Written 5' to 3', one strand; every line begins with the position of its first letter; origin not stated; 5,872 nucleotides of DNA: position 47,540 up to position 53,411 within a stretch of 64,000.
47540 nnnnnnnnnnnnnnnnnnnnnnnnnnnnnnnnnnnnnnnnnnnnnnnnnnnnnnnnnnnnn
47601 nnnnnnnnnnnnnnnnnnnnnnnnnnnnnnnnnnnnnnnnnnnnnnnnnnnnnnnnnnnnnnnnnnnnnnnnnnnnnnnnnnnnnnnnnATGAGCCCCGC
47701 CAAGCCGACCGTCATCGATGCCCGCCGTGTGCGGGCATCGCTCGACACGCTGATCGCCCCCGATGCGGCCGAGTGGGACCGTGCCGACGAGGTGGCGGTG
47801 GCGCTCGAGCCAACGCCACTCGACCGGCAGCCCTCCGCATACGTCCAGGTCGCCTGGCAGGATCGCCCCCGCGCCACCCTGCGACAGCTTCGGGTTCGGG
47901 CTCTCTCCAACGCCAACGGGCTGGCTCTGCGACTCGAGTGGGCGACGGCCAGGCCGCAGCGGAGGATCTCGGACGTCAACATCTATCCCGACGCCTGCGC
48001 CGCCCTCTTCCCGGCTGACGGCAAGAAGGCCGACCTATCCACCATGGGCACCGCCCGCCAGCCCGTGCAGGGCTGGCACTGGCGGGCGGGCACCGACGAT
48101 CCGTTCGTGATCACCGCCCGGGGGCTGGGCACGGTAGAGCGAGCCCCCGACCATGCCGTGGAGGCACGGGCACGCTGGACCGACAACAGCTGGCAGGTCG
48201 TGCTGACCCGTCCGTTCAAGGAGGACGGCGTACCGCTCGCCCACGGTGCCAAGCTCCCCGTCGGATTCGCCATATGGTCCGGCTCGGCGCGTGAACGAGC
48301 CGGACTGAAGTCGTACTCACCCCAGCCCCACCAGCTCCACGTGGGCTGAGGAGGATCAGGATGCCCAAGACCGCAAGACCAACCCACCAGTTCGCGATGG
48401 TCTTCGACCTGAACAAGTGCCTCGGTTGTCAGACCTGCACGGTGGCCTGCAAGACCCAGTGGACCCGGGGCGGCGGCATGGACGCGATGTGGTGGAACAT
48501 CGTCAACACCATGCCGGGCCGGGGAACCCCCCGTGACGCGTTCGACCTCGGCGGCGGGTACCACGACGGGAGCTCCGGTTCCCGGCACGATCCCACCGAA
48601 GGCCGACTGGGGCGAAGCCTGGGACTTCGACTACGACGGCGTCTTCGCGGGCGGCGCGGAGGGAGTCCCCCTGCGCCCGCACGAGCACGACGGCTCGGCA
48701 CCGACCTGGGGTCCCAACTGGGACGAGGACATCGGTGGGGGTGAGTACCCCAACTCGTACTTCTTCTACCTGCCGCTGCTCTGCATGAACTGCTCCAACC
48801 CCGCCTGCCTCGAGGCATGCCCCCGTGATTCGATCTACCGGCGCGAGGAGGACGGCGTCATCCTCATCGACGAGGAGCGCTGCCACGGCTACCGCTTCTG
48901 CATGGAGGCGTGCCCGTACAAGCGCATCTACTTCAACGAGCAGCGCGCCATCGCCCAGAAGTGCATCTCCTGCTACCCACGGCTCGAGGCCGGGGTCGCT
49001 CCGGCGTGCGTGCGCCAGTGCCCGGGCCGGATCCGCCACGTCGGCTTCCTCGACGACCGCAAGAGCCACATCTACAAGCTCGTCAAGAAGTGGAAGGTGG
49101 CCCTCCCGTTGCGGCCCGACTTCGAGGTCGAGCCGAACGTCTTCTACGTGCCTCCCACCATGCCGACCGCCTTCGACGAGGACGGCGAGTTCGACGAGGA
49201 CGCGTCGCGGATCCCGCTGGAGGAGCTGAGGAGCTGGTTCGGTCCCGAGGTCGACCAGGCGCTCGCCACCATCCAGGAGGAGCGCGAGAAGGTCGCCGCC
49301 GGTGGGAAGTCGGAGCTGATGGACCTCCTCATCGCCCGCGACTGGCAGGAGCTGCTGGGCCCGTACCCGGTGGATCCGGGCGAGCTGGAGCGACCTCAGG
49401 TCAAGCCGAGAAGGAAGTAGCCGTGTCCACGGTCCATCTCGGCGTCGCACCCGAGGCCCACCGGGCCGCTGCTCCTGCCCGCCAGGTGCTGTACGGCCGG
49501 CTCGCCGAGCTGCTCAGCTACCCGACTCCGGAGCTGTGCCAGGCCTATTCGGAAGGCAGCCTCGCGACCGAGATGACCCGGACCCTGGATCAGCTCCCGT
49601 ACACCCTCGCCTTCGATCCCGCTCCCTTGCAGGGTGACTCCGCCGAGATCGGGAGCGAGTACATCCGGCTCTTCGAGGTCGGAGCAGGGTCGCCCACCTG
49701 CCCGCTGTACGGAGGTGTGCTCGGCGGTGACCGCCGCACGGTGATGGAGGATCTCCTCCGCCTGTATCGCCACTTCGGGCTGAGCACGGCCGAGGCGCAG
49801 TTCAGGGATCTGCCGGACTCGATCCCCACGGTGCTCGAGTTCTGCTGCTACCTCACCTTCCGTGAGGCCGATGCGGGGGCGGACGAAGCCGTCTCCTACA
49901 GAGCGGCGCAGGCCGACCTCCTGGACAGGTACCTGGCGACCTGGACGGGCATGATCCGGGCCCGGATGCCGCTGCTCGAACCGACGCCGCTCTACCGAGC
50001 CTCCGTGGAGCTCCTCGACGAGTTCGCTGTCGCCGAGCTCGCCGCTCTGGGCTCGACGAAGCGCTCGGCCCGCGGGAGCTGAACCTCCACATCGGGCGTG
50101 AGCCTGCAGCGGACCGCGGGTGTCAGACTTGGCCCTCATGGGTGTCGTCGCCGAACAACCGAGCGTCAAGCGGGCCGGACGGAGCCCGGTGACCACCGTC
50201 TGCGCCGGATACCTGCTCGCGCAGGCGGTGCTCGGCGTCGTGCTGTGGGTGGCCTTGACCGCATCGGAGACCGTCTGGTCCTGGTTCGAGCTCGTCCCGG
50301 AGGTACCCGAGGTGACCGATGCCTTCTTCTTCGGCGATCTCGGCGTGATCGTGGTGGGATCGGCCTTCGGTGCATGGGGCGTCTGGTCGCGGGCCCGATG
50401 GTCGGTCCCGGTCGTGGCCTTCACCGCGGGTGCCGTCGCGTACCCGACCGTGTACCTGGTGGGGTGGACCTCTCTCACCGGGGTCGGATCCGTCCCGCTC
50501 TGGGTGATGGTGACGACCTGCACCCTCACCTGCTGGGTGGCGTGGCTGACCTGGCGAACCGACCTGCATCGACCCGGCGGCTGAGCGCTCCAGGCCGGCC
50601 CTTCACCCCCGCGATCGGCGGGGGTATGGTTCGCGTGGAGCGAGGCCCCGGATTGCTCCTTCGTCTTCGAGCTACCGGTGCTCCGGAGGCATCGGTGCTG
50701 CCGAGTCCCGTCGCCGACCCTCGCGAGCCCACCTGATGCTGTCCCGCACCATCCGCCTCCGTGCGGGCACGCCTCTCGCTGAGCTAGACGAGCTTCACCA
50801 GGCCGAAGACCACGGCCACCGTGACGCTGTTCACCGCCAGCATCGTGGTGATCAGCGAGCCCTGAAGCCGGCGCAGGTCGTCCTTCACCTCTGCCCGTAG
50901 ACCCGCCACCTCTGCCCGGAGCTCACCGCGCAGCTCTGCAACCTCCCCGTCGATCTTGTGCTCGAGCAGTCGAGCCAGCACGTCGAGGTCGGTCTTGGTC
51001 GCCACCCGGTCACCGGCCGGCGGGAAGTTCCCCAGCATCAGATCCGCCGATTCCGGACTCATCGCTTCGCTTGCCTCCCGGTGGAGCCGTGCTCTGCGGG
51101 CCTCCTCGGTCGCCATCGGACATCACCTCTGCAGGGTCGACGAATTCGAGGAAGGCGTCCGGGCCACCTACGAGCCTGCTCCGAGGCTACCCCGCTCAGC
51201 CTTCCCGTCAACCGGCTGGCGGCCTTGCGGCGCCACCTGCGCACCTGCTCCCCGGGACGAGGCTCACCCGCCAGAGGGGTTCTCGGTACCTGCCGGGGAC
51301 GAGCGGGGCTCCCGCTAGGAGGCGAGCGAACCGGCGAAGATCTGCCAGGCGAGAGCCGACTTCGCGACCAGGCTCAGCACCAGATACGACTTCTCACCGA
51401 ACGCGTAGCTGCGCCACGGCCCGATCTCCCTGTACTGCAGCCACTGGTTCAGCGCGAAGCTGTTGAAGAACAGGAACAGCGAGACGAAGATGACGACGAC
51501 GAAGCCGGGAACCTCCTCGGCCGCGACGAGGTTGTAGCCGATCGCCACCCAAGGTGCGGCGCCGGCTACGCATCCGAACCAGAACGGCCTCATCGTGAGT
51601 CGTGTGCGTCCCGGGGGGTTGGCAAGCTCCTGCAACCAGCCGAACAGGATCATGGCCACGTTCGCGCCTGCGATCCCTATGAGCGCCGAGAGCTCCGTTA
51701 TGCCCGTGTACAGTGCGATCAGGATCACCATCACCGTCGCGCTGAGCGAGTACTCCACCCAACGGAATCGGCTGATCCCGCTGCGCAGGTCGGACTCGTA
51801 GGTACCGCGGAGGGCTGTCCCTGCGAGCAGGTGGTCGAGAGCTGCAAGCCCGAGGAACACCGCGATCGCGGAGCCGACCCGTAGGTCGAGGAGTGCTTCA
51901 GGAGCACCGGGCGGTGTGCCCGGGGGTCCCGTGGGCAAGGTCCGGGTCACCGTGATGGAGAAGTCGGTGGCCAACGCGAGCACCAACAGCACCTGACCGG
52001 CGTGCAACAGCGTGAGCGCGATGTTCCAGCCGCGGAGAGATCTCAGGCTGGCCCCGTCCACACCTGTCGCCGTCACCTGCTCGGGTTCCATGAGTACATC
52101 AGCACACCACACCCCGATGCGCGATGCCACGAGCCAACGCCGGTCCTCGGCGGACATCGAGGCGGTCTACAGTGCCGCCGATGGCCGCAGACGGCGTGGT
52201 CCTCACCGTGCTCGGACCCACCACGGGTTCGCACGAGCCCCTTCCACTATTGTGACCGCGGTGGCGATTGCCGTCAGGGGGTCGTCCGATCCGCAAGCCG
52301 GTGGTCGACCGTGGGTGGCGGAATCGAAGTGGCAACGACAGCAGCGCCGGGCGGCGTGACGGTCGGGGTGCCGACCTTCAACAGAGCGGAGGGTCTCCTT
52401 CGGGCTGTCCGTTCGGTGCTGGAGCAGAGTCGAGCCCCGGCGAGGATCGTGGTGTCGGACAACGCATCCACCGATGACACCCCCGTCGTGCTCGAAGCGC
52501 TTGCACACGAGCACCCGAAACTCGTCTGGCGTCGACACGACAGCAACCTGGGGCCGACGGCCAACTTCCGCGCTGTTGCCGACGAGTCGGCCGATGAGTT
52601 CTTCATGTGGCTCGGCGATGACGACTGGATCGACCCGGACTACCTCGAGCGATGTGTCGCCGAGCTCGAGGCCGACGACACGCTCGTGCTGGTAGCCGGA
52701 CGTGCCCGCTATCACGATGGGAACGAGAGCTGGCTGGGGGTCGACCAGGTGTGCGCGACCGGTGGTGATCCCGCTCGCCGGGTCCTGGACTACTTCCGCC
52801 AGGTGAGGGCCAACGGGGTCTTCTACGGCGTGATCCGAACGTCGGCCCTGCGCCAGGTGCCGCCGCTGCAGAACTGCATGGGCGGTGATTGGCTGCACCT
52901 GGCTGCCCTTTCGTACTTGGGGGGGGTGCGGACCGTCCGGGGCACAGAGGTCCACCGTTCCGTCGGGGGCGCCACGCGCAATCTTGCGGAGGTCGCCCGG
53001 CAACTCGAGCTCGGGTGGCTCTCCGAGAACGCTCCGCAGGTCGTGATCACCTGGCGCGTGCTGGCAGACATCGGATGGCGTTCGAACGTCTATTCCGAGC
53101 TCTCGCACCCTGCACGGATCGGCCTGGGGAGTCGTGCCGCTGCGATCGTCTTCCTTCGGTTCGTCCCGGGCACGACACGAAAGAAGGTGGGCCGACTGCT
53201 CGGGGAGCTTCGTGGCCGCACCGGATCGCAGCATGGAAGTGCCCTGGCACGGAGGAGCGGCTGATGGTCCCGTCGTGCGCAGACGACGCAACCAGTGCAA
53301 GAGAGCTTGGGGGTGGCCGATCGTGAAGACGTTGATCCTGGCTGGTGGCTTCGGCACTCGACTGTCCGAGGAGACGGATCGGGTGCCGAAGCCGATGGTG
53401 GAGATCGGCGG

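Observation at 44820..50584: NarG-like type II Mo-bisPGD oxidoreductase operon in the order alpha-gamma-beta-delta, with no Tat or Sec signals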

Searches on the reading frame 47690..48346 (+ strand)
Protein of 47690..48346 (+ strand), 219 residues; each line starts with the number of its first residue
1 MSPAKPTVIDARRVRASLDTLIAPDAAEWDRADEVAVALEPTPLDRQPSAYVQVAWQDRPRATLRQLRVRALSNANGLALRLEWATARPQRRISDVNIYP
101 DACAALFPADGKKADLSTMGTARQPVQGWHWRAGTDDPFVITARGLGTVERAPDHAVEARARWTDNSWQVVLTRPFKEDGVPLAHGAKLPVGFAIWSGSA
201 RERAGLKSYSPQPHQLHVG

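Call 4: search_protein_families(library=pfam, proteins=[window:47690-48346:+], max_evalue=0.01)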
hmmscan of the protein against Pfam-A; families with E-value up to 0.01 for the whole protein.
window:47690-48346:+ (219 aa): 1 family
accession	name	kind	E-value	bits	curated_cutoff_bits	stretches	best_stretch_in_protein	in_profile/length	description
PF09459.16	EB_dh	-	5.4e-21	76.1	33.3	2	29-138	4-125/236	Ethylbenzene dehydrogenase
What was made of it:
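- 47690..48349 (+): Gamma subunit, 219 aa. It is an EB_dh/DOMON-like heme b subunit whose start overlaps the alpha stop (ATGA). Heme ligands M119 and K207 are conserved. It has no signal peptide. PF09459 at 5.4e-21 (call 4).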

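Call 8: search_protein_families(library=ncbifam, proteins=[window:47690-48346:+], max_evalue=0.01)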
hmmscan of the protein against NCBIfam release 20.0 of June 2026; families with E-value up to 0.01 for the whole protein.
window:47690-48346:+ (219 aa): 2 families
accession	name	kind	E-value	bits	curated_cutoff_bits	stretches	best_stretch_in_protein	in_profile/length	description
TIGR03477.1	DMSO_red_II_gam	subfamily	2.7e-38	131.4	169.85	1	12-211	4-199/206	DMSO reductase family type II enzyme, heme b subunit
NF042980.1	EthbenzDh_ebdC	equivalog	1.7e-34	119.1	400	1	10-211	2-205/214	ethylbenzene dehydrogenase subunit gamma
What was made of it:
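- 47690..48349 (+): TIGR03477 scores 131 bits and the EbdC model 119 bits (call 8).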

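Call 24: search_solved_structures(query=window:47690-48346:+, max_evalue=0.01, show_alignments=2)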
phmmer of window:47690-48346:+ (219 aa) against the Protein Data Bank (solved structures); distinct sequences matched with E-value up to 0.01: 2.
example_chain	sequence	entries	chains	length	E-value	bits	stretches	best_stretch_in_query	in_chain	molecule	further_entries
2ivf_C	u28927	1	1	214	3.1e-29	105.2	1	11-211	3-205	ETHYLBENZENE DEHYDROGENASE GAMMA-SUBUNIT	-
7b04_C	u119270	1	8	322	2.6e-06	30.2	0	141-217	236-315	Nitrite oxidoreductase subunit C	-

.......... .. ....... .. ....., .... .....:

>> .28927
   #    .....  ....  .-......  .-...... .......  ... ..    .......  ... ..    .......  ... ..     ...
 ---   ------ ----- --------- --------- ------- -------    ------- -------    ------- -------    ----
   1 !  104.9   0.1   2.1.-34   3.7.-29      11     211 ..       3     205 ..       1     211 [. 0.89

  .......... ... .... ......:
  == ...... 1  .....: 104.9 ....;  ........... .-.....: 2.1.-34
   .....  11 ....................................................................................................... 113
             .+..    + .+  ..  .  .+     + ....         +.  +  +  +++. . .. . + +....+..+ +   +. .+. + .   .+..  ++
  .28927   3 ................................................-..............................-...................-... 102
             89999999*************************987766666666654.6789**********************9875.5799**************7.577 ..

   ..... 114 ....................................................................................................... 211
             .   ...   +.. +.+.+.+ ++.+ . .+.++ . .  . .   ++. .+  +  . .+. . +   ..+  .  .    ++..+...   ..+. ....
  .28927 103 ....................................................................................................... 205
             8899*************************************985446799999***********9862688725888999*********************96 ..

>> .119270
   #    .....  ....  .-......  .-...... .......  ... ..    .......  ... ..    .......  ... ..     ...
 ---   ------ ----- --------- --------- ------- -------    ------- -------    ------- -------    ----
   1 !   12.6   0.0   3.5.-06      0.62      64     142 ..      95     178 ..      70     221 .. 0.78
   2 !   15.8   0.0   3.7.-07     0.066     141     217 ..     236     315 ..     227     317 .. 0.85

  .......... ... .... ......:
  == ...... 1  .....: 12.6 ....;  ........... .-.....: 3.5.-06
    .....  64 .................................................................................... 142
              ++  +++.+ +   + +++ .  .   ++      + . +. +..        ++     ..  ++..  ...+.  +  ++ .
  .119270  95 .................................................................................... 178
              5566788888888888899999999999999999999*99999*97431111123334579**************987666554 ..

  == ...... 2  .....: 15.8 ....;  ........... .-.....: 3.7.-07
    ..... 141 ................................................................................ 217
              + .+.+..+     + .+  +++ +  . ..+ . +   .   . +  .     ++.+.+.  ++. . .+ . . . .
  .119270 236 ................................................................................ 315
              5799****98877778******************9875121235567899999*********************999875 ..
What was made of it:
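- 47690..48349 (+): Alignment to 2ivf_C at 3e-29 (call 24).
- On EBDH-like enzymes (EbdABC, S25DH, Cmd, Ahy; also Ser/Ddh/Clr share this gamma): M119 and K207 align with EbdC M108 and K201 (calls 4, 24).
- Closest known: Ethylbenzene dehydrogenase EbdABCD. Same: Gamma matches at 3e-29 with Met108 and Lys201 equivalents (call 24).
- Checked: M119 in STMGTA aligns with EbdC Met108, and K207 in GLKSYS aligns with EbdC Lys201 (call 24).
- Gamma M119 and K207 align with EbdC M108 and K201 (call 24). This is inferred from calls 8 and 24.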

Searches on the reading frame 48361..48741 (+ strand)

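Call 4: search_protein_families(library=pfam, proteins=[window:48361-48741:+], max_evalue=0.01)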
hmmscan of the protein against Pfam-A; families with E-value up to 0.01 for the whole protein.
window:48361-48741:+ (127 aa): 6 families
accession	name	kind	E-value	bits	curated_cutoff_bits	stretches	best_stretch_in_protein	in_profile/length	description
PF12797.12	Fer4_2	-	7.2e-06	26.1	24.5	1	12-31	2-21/22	4Fe-4S binding domain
PF12837.12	Fer4_6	-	0.00072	19.8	25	1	13-33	2-22/24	4Fe-4S binding domain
PF13237.11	Fer4_10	-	0.0013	19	25.5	1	13-30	2-19/53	4Fe-4S dicluster domain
PF12838.12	Fer4_7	-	0.0019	19.1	27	1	6-33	24-51/52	4Fe-4S dicluster domain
PF00037.32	Fer4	-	0.0027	17.9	21.1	1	14-32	2-20/24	4Fe-4S binding domain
PF13187.11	Fer4_9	-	0.0052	17.2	27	1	19-33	36-50/52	4Fe-4S dicluster domain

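Call 8: search_protein_families(library=ncbifam, proteins=[window:48361-48741:+], max_evalue=0.01)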
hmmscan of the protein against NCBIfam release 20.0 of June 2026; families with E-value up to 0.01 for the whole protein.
window:48361-48741:+ (127 aa): 14 families
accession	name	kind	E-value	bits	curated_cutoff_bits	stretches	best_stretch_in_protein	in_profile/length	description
TIGR03478.1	DMSO_red_II_bet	subfamily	2.2e-25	89.3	480.7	1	9-70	2-63/321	DMSO reductase family type II enzyme, iron-sulfur subunit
NF042979.1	EthbenzDh_ebdB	equivalog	1.7e-20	73.2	740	1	8-72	18-82/354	ethylbenzene dehydrogenase subunit beta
TIGR01660.1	narH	equivalog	5.2e-15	54.8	524.05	1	9-61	5-57/492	nitrate reductase subunit beta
NF011569.0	PRK14993.1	equivalog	1.2e-06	28.2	416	1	5-32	38-65/244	tetrathionate reductase subunit TtrB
NF041715.1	arsenate_red_ArrB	equivalog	4.7e-06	26.3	450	1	10-40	2-32/233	arsenate respiratory reductase iron-sulfur subunit ArrB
NF041782.1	mnquin_red_QrcC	equivalog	0.00019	21.2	400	1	11-33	1-23/239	menaquinone reductase iron-sulfur cluster-binding subunit QrcC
TIGR02951.1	DMSO_dmsB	equivalog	0.00034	20.7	214.1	1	10-51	1-40/161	DMSO/selenate family reductase complex B subunit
NF008134.0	PRK10882.1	equivalog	0.00035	19.7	263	1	8-32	36-60/329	hydrogenase 2 operon protein HybA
TIGR03149.1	cyt_nit_nrfC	equivalog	0.00052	19.4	377.6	1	8-33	36-61/225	cytochrome c nitrite reductase Fe-S protein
TIGR01582.1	FDH-beta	equivalog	0.0023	17.1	334.7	1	8-34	19-44/283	formate dehydrogenase subunit beta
NF007658.0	PRK10330.1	equivalog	0.0052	16.3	260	1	13-32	5-24/181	electron transport protein HydN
TIGR02512.1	FeFe_hydrog_A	subfamily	0.0072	15.2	405.95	1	13-34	2-23/375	[FeFe] hydrogenase, group A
NF045715.1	sulf_resp_HmcB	equivalog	0.0074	15.4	420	1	10-32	36-58/307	sulfate respiration complex iron-sulfur protein HmcB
NF045797.1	DsrO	equivalog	0.0083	15.6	200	1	4-33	37-67/235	sulfate reduction electron transfer complex DsrMKJOP subunit DsrO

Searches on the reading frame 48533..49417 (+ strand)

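Call 4: search_protein_families(library=pfam, proteins=[window:48533-49417:+], max_evalue=0.01)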
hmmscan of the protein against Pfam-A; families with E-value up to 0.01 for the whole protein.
window:48533-49417:+ (295 aa): 7 families
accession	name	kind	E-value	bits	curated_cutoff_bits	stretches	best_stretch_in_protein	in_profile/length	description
PF13247.11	Fer4_11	-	5.4e-31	107.2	26.2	1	77-171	3-98/100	4Fe-4S dicluster domain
PF12838.12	Fer4_7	-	4.3e-08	33.9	27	1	84-130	2-51/52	4Fe-4S dicluster domain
PF13237.11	Fer4_10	-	1.1e-07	32.2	25.5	2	110-164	2-53/53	4Fe-4S dicluster domain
PF25160.1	LdpA_Fe-S-bd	-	0.00019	21.6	27.6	1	86-133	4-44/49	LdpA Fe-S cluster-binding domain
PF14697.11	Fer4_21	-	0.00036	21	35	1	84-129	8-53/59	4Fe-4S dicluster domain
PF13187.11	Fer4_9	-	0.00075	19.9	27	1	84-130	2-50/52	4Fe-4S dicluster domain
PF12797.12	Fer4_2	-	0.00078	19.7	24.5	0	109-129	2-22/22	4Fe-4S binding domain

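Call 8: search_protein_families(library=ncbifam, proteins=[window:48533-49417:+], max_evalue=0.01)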
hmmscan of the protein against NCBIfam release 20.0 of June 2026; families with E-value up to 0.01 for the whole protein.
window:48533-49417:+ (295 aa): 42 families (the best 25 are shown)
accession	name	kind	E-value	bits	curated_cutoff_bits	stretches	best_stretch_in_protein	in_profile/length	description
TIGR03478.1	DMSO_red_II_bet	subfamily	9.6e-112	373.1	480.7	1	15-273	67-319/321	DMSO reductase family type II enzyme, iron-sulfur subunit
NF042979.1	EthbenzDh_ebdB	equivalog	5.8e-100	334.6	740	1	9-282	76-350/354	ethylbenzene dehydrogenase subunit beta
TIGR01660.1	narH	equivalog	7e-46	156.6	524.05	2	70-173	169-272/492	nitrate reductase subunit beta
NF011569.0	PRK14993.1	equivalog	2.6e-33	115.5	416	1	79-206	95-222/244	tetrathionate reductase subunit TtrB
NF041715.1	arsenate_red_ArrB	equivalog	5.6e-31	107.9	450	2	69-138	42-110/233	arsenate respiratory reductase iron-sulfur subunit ArrB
NF045797.1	DsrO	equivalog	1.4e-29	103.2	200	1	79-206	98-234/235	sulfate reduction electron transfer complex DsrMKJOP subunit DsrO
TIGR02951.1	DMSO_dmsB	equivalog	2.3e-27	96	214.1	1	62-178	43-158/161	DMSO/selenate family reductase complex B subunit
TIGR03149.1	cyt_nit_nrfC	equivalog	5.3e-25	88.1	377.6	1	70-207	80-217/225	cytochrome c nitrite reductase Fe-S protein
TIGR01582.1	FDH-beta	equivalog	2.2e-18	66.4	334.7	1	84-188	93-197/283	formate dehydrogenase subunit beta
NF041782.1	mnquin_red_QrcC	equivalog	5.2e-17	62.3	400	1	70-136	51-120/239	menaquinone reductase iron-sulfur cluster-binding subunit QrcC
NF045715.1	sulf_resp_HmcB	equivalog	7.6e-16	58.1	420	1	81-167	104-192/307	sulfate respiration complex iron-sulfur protein HmcB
NF008134.0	PRK10882.1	equivalog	2.1e-15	56.6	263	1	77-166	106-201/329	hydrogenase 2 operon protein HybA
NF007382.0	PRK09898.1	equivalog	5.8e-14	52.1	213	1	67-149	108-188/208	ferredoxin-like protein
NF038355.1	FDH3_beta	equivalog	5.1e-11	42.9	240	1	82-143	52-112/180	formate dehydrogenase FDH3 subunit beta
NF045766.1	PhenlGlyoxDHPadI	equivalog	9.3e-11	41.1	700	1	83-165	54-130/443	NADH-dependent phenylglyoxylate dehydrogenase subunit beta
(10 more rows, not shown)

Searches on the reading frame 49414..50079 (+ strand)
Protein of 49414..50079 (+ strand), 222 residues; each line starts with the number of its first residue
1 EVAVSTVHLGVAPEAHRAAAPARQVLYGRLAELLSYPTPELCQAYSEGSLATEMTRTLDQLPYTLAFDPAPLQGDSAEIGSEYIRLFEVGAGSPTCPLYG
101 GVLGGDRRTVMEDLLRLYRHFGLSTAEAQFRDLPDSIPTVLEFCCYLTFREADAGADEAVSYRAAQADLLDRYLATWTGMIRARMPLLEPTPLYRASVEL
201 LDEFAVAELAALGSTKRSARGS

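Call 4: search_protein_families(library=pfam, proteins=[window:49414-50079:+], max_evalue=0.01)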
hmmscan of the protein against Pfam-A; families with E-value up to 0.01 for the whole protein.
window:49414-50079:+ (222 aa): 1 family
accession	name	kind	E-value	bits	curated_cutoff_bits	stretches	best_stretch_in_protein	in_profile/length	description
PF02613.20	Nitrate_red_del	-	1.6e-14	54.6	22.2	1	50-180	4-133/136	Nitrate reductase delta subunit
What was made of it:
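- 49423..50082 (+): Delta subunit, 219 aa. It is a NarJ/EbdD-type assembly chaperone and the probable binder of the vestigial N-terminal peptide of alpha. PF02613 at 1.6e-14 (call 4).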

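Call 8: search_protein_families(library=ncbifam, proteins=[window:49414-50079:+], max_evalue=0.01)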
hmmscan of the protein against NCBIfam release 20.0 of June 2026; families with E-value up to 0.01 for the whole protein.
window:49414-50079:+ (222 aa): 4 families
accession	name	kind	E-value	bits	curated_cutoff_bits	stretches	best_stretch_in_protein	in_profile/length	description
TIGR03482.1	DMSO_red_II_cha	subfamily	3e-36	125.3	152.3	1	22-213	1-193/197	DMSO reductase family type II enzyme chaperone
NF042981.1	EthbenzDh_ebdD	equivalog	7.5e-24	84.6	360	1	9-185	5-188/222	ethylbenzene dehydrogenase subunit delta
TIGR00684.1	narJ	equivalog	4.1e-05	23.6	59.35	1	75-174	44-138/152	nitrate reductase molybdenum cofactor assembly chaperone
NF003442.0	PRK04976.1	equivalog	0.0081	16.1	132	1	111-209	112-205/211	molecular chaperone TorD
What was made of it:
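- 49423..50082 (+): TIGR03482 scores 125 bits (call 8).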

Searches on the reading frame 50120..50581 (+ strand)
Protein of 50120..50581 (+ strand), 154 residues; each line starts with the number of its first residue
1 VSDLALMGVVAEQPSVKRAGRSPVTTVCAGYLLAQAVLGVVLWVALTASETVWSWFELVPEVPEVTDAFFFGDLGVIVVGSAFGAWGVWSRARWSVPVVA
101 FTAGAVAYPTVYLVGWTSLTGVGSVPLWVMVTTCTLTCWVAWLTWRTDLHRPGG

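Call 4: search_protein_families(library=pfam, proteins=[window:50120-50581:+], max_evalue=0.01)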
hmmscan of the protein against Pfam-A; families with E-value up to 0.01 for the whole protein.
window:50120-50581:+ (154 aa): 0 families

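Call 8: search_protein_families(library=ncbifam, proteins=[window:50120-50581:+], max_evalue=0.01)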
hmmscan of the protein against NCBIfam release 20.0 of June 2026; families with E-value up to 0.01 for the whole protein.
window:50120-50581:+ (154 aa): 0 families
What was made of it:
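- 50120..50584 (+): Hydrophobic ORF of 154 aa with 3-4 predicted TM segments. It is probably not part of the system. No Pfam or NCBIfam match (calls 4, 8).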

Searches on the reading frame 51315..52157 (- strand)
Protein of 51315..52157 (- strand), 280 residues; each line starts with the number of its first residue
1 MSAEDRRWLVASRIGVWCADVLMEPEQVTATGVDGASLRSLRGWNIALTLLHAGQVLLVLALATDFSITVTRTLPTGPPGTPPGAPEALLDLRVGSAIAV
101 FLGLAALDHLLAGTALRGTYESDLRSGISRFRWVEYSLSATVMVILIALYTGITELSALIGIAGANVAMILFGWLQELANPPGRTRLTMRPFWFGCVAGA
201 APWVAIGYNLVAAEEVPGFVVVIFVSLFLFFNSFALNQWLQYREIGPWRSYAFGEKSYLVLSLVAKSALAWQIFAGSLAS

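Call 34: search_protein_families(library=pfam, proteins=[window:51315-52157:-], max_evalue=0.001)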
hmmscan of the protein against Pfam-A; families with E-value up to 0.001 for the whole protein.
window:51315-52157:- (280 aa): 1 family
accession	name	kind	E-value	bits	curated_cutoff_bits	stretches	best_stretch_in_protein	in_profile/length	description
PF18761.7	Heliorhodopsin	-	1.8e-94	316.1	26.7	1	41-278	1-242/242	Heliorhodopsin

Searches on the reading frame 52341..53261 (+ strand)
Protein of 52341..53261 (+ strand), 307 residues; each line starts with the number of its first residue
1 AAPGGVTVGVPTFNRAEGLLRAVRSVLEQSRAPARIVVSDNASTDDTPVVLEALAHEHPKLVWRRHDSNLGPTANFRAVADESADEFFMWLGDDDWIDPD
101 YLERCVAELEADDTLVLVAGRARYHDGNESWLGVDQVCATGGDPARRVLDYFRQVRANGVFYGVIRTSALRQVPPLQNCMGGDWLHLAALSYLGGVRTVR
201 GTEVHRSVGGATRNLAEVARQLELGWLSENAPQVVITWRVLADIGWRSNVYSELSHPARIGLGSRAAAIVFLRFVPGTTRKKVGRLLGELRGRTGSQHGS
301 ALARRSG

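Call 47: search_protein_families(library=pfam, proteins=[window:52341-53261:+], max_evalue=0.001)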
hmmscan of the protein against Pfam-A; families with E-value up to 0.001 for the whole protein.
window:52341-53261:+ (307 aa): 2 families
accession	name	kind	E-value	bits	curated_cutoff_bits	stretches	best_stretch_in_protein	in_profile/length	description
PF00535.33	Glycos_transf_2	-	1.6e-26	93.7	23.3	1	7-137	1-131/168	Glycosyl transferase family 2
PF13641.12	Glyco_tranf_2_3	-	9e-09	36.1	27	1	3-136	1-137/230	Glycosyltransferase like family 2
